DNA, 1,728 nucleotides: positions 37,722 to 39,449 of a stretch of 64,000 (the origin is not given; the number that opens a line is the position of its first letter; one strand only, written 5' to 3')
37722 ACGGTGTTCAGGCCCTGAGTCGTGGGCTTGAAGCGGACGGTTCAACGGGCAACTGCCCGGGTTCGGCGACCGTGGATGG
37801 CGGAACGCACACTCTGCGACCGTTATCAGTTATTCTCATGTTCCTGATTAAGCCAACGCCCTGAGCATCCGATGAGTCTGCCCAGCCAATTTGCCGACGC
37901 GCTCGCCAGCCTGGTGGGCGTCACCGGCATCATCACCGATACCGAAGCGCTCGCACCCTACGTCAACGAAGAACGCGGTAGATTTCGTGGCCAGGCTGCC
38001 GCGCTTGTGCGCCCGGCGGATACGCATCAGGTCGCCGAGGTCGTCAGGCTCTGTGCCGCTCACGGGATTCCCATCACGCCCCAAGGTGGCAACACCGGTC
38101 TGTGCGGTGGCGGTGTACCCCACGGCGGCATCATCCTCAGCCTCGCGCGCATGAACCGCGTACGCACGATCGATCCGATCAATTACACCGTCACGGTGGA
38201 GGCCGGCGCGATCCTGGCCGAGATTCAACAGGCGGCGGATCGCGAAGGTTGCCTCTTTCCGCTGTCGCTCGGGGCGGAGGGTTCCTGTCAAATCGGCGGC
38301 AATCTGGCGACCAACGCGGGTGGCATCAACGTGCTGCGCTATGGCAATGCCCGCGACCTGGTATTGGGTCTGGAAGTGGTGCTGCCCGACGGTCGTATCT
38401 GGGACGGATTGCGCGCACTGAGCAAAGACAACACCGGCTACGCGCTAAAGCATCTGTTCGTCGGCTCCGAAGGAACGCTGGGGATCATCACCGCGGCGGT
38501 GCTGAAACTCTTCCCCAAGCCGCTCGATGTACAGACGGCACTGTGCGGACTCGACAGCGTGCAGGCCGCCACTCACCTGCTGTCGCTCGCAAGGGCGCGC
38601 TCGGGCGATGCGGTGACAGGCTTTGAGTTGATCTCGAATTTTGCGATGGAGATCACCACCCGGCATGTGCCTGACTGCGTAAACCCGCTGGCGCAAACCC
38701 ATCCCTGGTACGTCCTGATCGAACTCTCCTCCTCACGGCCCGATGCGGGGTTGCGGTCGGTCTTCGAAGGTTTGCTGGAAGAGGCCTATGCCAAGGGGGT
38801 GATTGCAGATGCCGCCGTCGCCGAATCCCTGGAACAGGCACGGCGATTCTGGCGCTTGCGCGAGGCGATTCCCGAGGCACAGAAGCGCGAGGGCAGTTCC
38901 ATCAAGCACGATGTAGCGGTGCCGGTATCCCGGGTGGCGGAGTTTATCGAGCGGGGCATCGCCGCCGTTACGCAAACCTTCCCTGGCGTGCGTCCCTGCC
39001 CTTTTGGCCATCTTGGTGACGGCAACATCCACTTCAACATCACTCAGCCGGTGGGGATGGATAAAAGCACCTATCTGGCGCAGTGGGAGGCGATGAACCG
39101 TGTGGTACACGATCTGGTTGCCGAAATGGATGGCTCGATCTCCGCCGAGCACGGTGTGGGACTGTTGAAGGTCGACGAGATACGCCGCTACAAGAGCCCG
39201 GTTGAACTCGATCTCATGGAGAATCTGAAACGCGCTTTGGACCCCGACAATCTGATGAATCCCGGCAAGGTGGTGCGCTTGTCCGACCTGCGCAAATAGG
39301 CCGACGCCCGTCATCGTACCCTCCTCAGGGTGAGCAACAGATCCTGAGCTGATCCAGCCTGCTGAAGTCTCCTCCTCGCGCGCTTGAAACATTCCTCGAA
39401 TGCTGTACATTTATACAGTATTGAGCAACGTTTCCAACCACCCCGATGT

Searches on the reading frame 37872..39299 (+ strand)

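Call 3: search_protein_families(library=pfam, proteins=[window:37872-39299:+], max_evalue=1)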
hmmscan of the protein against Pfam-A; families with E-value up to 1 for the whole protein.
window:37872-39299:+ (475 aa): 2 families
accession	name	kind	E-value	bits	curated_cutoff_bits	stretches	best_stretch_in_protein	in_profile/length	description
PF02913.24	FAD-oxidase_C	-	4.9e-54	184.1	21.2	1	217-467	2-248/248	FAD linked oxidases, C-terminal domain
PF01565.28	FAD_binding_4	-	1.6e-40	138.5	26.4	1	43-177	2-136/139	FAD binding domain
